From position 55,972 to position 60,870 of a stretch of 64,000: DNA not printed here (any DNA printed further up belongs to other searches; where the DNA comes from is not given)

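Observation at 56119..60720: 1500+-aa secreted subtilisin with five near-identical PKD domains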

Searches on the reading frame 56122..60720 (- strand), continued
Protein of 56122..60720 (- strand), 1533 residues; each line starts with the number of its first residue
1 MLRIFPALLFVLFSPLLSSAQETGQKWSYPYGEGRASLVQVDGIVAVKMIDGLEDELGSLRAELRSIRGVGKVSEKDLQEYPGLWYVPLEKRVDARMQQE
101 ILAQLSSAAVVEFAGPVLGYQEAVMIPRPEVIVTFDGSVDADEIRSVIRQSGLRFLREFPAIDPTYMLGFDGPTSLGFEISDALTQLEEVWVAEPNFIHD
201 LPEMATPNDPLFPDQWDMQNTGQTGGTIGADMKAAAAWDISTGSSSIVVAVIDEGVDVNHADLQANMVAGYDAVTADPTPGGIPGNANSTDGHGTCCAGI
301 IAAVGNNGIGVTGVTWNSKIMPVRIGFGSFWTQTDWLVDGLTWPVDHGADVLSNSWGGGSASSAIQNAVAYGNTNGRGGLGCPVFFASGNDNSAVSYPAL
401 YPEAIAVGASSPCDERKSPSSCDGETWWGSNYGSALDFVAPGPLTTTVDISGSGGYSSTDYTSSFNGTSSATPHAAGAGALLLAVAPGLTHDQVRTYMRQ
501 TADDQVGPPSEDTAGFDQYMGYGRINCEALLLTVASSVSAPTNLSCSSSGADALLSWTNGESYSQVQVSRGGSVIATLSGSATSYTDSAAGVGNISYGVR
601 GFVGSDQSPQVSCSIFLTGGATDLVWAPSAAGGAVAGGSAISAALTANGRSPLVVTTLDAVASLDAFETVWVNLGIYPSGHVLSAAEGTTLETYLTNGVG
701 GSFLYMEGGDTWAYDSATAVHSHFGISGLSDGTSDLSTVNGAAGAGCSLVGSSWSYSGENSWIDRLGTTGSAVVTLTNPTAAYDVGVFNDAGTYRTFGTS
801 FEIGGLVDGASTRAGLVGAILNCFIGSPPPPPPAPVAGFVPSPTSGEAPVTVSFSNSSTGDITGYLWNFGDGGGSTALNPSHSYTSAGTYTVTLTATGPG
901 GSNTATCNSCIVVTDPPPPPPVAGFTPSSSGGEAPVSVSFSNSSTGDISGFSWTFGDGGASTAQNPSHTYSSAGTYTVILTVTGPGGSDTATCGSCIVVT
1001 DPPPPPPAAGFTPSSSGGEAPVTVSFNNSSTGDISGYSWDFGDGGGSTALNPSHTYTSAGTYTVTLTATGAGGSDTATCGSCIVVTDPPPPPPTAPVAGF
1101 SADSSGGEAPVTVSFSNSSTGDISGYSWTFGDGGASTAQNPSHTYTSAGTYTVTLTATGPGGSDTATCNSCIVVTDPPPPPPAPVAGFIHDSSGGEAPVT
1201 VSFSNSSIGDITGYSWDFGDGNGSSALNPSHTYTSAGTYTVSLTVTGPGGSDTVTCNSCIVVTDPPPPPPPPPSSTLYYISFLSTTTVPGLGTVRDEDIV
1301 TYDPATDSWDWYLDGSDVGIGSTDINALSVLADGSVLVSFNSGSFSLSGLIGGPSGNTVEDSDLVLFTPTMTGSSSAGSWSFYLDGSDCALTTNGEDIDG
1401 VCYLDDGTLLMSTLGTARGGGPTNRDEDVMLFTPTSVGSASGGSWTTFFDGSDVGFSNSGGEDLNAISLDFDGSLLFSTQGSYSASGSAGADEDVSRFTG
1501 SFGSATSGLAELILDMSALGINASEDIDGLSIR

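Call 10: find_homologous_proteins(query=window:56122-60720:-, max_evalue=1e-10)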
Query window:56122-60720:- (1533 aa): 2018 proteins with E <= 1e-10 among 8000 candidates; the best 120 are listed.
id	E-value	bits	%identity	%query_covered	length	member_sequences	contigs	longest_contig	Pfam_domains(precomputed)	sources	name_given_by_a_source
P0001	0.0e+0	3151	91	100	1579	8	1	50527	PF22352.3,PF17883.7,PF00801.27,PF18981.7,PF07686.24,PF00082.28,PF18911.7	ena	-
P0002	0.0e+0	3148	92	100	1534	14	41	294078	PF22352.3,PF17883.7,PF00801.27,PF18981.7,PF07686.24,PF00082.28,PF18911.7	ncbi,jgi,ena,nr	ncbi:MAG: PKD domain-containing protein [Planctomycetes bacterium]|jgi:PKD repeat protein|nr:PKD dom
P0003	0.0e+0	2895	81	71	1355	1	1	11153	PF22352.3,PF00801.27,PF00082.28,PF18911.7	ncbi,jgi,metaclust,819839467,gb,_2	metaclust:\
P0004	0.0e+0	2686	79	76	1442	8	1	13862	PF22352.3,PF00801.27,PF01835.26,PF00082.28,PF18911.7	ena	-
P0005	0.0e+0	2657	78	71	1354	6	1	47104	PF00801.27,PF01835.26,PF00082.28,PF18911.7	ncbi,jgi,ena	-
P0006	0.0e+0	2544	76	77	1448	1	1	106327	PF00801.27,PF00082.28,PF18911.7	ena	-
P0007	0.0e+0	2542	76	77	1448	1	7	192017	PF00801.27,PF00082.28,PF18911.7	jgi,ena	-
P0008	0.0e+0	2542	76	77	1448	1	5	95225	PF00801.27,PF00082.28,PF18911.7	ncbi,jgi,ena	-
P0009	0.0e+0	2461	66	82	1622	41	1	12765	PF00801.27,PF00082.28,PF18911.7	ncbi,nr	ncbi:MAG: PKD domain-containing protein [Proteobacteria bacterium]|nr:PKD domain-containing protein 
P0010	0.0e+0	2407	70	100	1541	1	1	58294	PF17883.7,PF00801.27,PF18981.7,PF00082.28,PF18911.7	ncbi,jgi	-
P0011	0.0e+0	2386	90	76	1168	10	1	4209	PF00801.27,PF00082.28,PF18911.7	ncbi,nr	ncbi:MAG: PKD domain-containing protein, partial [Planctomycetota bacterium]|nr:PKD domain-containin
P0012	0.0e+0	2338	63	82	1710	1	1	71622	PF00801.27,PF18981.7,PF01835.26,PF00082.28,PF18911.7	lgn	-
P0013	0.0e+0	2274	61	82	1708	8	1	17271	PF00801.27,PF01835.26,PF00082.28,PF18911.7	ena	-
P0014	0.0e+0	2257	62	96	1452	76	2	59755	PF17883.7,PF00801.27,PF00082.28,PF18911.7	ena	-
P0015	0.0e+0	2235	61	96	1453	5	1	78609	PF17883.7,PF00801.27,PF00082.28,PF18911.7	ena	-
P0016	0.0e+0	2206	78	60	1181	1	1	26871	PF00801.27,PF00082.28,PF18911.7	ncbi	ncbi:MAG: S8 family serine peptidase [Planctomycetota bacterium]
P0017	0.0e+0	2202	68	77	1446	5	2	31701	PF17883.7,PF00801.27,PF00082.28,PF18911.7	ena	-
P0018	0.0e+0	2163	67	77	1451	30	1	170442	PF00801.27,PF00082.28,PF18911.7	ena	-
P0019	0.0e+0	1940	58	75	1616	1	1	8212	PF00801.27,PF01835.26,PF00082.28,PF18911.7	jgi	jgi:PKD repeat protein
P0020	0.0e+0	1596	54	70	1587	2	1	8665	PF00801.27,PF00082.28,PF18911.7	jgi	jgi:PKD repeat protein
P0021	0.0e+0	1545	59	59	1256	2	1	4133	PF00801.27,PF00082.28,PF18911.7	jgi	-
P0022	0.0e+0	1170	47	54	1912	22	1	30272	PF16820.12,PF00801.27,PF00082.28,PF18911.7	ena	-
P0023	0.0e+0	1158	45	54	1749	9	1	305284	PF00801.27,PF00082.28,PF18911.7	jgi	-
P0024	0.0e+0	1068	47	53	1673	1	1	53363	PF00801.27,PF00082.28,PF18911.7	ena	-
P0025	0.0e+0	1066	47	53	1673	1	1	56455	PF00801.27,PF00082.28,PF18911.7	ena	-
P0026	0.0e+0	1065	47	53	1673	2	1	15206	PF00801.27,PF00082.28,PF18911.7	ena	-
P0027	0.0e+0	1058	48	53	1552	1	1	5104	PF00801.27,PF00082.28,PF18911.7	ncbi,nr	ncbi:MAG: S8 family serine peptidase, partial [Planctomycetota bacterium]|nr:S8 family serine peptid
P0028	0.0e+0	1042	51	46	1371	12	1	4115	PF00801.27,PF00082.28,PF18911.7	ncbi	ncbi:MAG: hypothetical protein DSY92_08920, partial [Planctomycetota bacterium]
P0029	0.0e+0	1024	45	54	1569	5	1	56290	PF00801.27,PF00082.28,PF18911.7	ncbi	-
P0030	0.0e+0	1016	45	54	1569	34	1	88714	PF00801.27,PF00082.28,PF18911.7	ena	-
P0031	1.5e-294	999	50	60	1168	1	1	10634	PF00082.28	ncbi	ncbi:MAG: S8 family serine peptidase [Planctomycetota bacterium]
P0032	1.3e-291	989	46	52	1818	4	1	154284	PF00082.28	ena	-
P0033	8.7e-284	963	46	54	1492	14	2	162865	PF00801.27,PF00082.28,PF18911.7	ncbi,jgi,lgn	-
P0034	2.2e-282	959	46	52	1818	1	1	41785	PF00082.28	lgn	-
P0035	6.6e-282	957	47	57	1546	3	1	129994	PF00082.28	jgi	-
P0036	3.8e-280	951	48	59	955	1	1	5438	PF00082.28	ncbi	ncbi:MAG: S8 family serine peptidase, partial [Planctomycetota bacterium]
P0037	8.8e-279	947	48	52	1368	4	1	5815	PF00082.28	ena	-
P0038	5.2e-278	944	53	54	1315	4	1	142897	PF00082.28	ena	-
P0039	9.6e-278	943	47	53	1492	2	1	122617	PF00801.27,PF00082.28,PF18911.7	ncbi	-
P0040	1.7e-277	942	48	50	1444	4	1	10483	PF00801.27,PF00082.28,PF18911.7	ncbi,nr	ncbi:MAG: S8 family serine peptidase [Planctomycetota bacterium]|nr:S8 family serine peptidase [Plan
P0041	1.0e-274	933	47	54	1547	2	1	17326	PF00082.28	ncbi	-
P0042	1.2e-270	920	43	54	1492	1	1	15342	PF00801.27,PF17996.8,PF00082.28,PF18911.7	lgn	-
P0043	1.3e-270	920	52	53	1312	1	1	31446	PF00082.28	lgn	-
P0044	2.7e-267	909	44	53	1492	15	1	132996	PF00801.27,PF00082.28,PF18911.7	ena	-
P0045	4.0e-267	908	44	56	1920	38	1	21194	PF00082.28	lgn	-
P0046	1.7e-266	906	46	54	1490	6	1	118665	PF00801.27,PF00082.28,PF18911.7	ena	-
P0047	3.4e-266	905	46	54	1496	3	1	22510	PF00801.27,PF00082.28,PF18911.7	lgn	-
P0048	7.1e-266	904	40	67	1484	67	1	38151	PF00801.27,PF00082.28,PF18911.7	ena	-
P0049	8.4e-265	900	49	46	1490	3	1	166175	PF00801.27,PF00082.28,PF18911.7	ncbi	-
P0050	1.1e-264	900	44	54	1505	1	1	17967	PF00801.27,PF00082.28,PF18911.7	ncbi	ncbi:MAG: S8 family serine peptidase [Planctomycetota bacterium]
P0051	9.5e-260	884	42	57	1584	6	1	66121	PF00082.28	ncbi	-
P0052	1.1e-259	883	39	85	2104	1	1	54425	PF19408.6,PF16706.12,PF07686.24,PF00047.32,PF19081.7,PF00082.28,PF22854.3,PF07679.23,PF13895.13,PF16680.12,PF13927.13,PF16681.12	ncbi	-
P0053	5.3e-245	835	45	54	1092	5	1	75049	PF00082.28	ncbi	ncbi:MAG: hypothetical protein CBC13_04875, partial [Planctomycetia bacterium TMED53]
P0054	1.4e-237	810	49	53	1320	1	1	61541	PF00082.28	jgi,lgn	-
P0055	8.3e-234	798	48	53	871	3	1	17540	PF00082.28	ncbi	-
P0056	2.3e-233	796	46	55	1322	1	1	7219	PF00963.25,PF00082.28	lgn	-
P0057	1.0e-232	794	45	58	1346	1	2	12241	PF00963.25,PF00082.28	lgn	-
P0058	7.0e-223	761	46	54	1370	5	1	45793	PF00082.28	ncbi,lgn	-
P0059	4.5e-222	759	46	54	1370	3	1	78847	PF00082.28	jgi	-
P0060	6.1e-217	742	56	46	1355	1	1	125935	PF00801.27,PF01835.26,PF00082.28,PF18911.7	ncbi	-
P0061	1.6e-211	724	47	49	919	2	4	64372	PF00082.28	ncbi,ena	-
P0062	3.7e-199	683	45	49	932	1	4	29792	PF00082.28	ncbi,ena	-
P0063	1.4e-194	668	43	49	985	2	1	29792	PF00082.28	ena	-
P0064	1.3e-189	651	45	49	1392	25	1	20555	PF00082.28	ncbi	ncbi:MAG: S8 family serine peptidase [Planctomycetota bacterium]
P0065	1.9e-177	611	41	52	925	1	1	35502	PF00082.28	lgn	-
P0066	1.1e-175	605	44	47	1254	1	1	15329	PF00082.28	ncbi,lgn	-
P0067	3.1e-141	491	34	27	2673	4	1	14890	PF00801.27,PF13360.14,PF00415.25,PF13570.14,PF13540.13,PF08329.17,PF00082.28,PF18911.7,PF25390.2,PF22352.3,PF22148.2,PF17963.8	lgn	-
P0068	2.5e-138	481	40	30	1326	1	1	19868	PF00801.27,PF07705.18,PF16361.11,PF00082.28,PF18911.7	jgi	-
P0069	2.3e-133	465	45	32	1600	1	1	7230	PF13229.13,PF26182.1,PF00801.27,PF25354.2,PF22359.3,PF02368.25,PF26918.1,PF00082.28,PF18911.7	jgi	jgi:thermitase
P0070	6.1e-127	443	52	21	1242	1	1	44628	PF01839.30,PF00801.27,PF13517.13,PF00082.28,PF18911.7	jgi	jgi:PKD repeat protein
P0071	9.0e-127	443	44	33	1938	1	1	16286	PF13229.13,PF26182.1,PF00801.27,PF25354.2,PF02368.25,PF26918.1,PF00082.28,PF18911.7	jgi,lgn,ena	-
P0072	5.5e-115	404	42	34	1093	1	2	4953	PF00656.28,PF21959.3,PF14339.13,PF00082.28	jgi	-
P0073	1.8e-107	379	41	35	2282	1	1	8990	PF13229.13,PF22148.2,PF13620.13,PF28492.1,PF00082.28,PF05048.20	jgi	jgi:subtilisin family serine protease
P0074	1.1e-105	373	40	35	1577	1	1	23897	PF13229.13,PF28492.1,PF00082.28,PF05048.20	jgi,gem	-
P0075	4.4e-105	371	51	21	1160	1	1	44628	PF01839.30,PF00801.27,PF13517.13,PF00082.28,PF18911.7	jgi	jgi:PKD repeat protein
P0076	2.5e-101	358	40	36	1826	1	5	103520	PF13573.13,PF18962.8,PF21471.4,PF00082.28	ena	-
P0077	2.6e-101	358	40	33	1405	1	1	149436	PF23237.2,PF02494.23,PF18962.8,PF00082.28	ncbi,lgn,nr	ncbi:S8 family serine peptidase [bacterium]|nr:S8 family serine peptidase [bacterium]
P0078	3.0e-101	358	40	36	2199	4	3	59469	PF22148.2,PF13573.13,PF18962.8,PF00082.28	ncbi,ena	-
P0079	3.4e-101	358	41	36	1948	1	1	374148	PF22148.2,PF13573.13,PF18962.8,PF11589.15,PF00082.28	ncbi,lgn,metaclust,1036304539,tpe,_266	metaclust:\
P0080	5.5e-101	357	40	35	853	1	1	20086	PF00082.28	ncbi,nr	ncbi:MAG: S8 family serine peptidase, partial [Saprospiraceae bacterium]|nr:S8 family serine peptida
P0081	8.9e-101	357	41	36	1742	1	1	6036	PF22148.2,PF13573.13,PF18962.8,PF00082.28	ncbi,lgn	ncbi:MAG: hypothetical protein RL266_1967 [Bacteroidota bacterium]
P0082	1.5e-100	356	50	25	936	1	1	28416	PF14312.13,PF00082.28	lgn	-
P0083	2.2e-100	355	41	36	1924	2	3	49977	PF22148.2,PF13573.13,PF18962.8,PF11589.15,PF00082.28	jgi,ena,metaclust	metaclust:\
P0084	3.6e-100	355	40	36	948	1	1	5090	PF13573.13,PF00082.28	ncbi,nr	ncbi:S8 family serine peptidase [Flavobacteriales bacterium]|nr:S8 family serine peptidase [Flavobac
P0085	8.3e-100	353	40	36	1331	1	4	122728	PF18962.8,PF18998.7,PF21471.4,PF00082.28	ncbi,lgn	-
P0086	2.4e-99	352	42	33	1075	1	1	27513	PF02494.23,PF18962.8,PF00082.28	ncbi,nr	ncbi:MAG: S8 family serine peptidase [Bacteroidetes bacterium]|nr:S8 family serine peptidase [Bacter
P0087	4.1e-99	351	33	49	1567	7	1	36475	PF10342.16,PF13860.13,PF00082.28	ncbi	-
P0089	6.5e-99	350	39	36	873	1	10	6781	PF18962.8,PF00082.28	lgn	-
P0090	1.3e-98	349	41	32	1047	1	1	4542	PF18962.8,PF00082.28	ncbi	-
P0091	1.3e-98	349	40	36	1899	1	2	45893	PF22352.3,PF22148.2,PF13573.13,PF18962.8,PF00082.28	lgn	-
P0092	1.4e-98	349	40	35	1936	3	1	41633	PF22352.3,PF22148.2,PF13573.13,PF18962.8,PF06832.19,PF00082.28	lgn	-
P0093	2.6e-98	348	43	34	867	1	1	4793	PF22148.2,PF04151.22,PF00082.28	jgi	-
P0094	2.6e-98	348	41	35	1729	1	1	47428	PF13573.13,PF18962.8,PF21471.4,PF00082.28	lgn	-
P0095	3.0e-98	348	41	35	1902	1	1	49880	PF22352.3,PF22148.2,PF13573.13,PF18962.8,PF08308.18,PF06832.19,PF00082.28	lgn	-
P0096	3.4e-98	348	42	33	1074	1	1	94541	PF13573.13,PF00082.28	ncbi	-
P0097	4.7e-98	348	41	23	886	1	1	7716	PF00801.27,PF00082.28,PF18911.7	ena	-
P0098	6.0e-98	347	40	36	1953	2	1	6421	PF22352.3,PF22148.2,PF13573.13,PF18962.8,PF08308.18,PF27154.1,PF06832.19,PF00082.28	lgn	-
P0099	1.0e-97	346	40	35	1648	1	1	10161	PF22148.2,PF00629.31,PF20009.5,PF00041.28,PF00082.28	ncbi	ncbi:MAG: S8 family serine peptidase, partial [Saprospiraceae bacterium]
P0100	1.1e-97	346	40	35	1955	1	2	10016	PF00629.31,PF18962.8,PF16893.12,PF00041.28,PF00082.28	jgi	jgi:subtilisin family serine protease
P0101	1.9e-97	346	40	35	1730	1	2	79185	PF13573.13,PF18962.8,PF21471.4,PF00082.28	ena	-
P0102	1.9e-97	346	39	35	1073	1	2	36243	PF02494.23,PF00082.28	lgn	-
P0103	2.4e-97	345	41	35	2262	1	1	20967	PF13573.13,PF18962.8,PF06832.19,PF21471.4,PF00082.28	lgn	-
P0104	3.8e-97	345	40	35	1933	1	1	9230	PF22352.3,PF13573.13,PF18962.8,PF08308.18,PF06832.19,PF11589.15,PF00082.28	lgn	-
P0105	4.6e-97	344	40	34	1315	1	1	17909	PF13573.13,PF18962.8,PF00082.28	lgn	-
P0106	5.3e-97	344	44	28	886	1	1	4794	PF18962.8,PF00082.28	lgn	-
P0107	9.3e-97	343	38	36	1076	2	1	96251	PF02494.23,PF00082.28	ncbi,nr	ncbi:MAG: S8 family serine peptidase [Bacteroidota bacterium]|nr:S8 family serine peptidase [Bactero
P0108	9.6e-97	343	40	36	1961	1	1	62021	PF13573.13,PF18962.8,PF21471.4,PF00082.28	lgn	-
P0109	1.3e-96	343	42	33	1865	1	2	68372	PF22352.3,PF22148.2,PF13573.13,PF18962.8,PF06832.19,PF00082.28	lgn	-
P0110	1.6e-96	342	41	34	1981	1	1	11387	PF13573.13,PF18962.8,PF06832.19,PF00082.28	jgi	jgi:subtilisin family serine protease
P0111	2.0e-96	342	39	35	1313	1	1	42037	PF23237.2,PF02494.23,PF00082.28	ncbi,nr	ncbi:MAG: S8 family serine peptidase [Bacteroidetes bacterium]|nr:S8 family serine peptidase [Bacter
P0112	2.3e-96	342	33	15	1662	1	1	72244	PF13573.13,PF18962.8,PF21471.4,PF00082.28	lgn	-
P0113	2.4e-96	342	40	34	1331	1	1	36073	PF13573.13,PF18962.8,PF21471.4,PF00082.28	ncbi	ncbi:MAG: S8 family serine peptidase [Saprospiraceae bacterium]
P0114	2.5e-96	342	40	36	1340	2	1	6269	PF00629.31,PF18962.8,PF00041.28,PF00082.28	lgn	-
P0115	4.6e-96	341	39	36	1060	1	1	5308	PF22148.2,PF13573.13,PF00082.28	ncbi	ncbi:MAG: hypothetical protein EP314_05790, partial [Bacteroidetes bacterium]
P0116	5.1e-96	341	38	37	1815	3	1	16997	PF18962.8,PF07675.19,PF00082.28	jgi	-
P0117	6.9e-96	340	37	36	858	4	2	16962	PF18962.8,PF00082.28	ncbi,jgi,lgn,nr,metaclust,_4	ncbi:MAG: S8 family serine peptidase [Bacteroidales bacterium]|nr:S8 family serine peptidase [Bacter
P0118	7.2e-96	340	39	36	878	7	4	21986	PF20009.5,PF18962.8,PF00041.28,PF00082.28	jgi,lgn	jgi:subtilisin family serine protease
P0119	1.1e-95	340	42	33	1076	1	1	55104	PF02494.23,PF18962.8,PF00082.28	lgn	-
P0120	1.2e-95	340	40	36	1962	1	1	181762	PF22352.3,PF13573.13,PF18962.8,PF27154.1,PF06832.19,PF21471.4,PF00082.28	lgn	-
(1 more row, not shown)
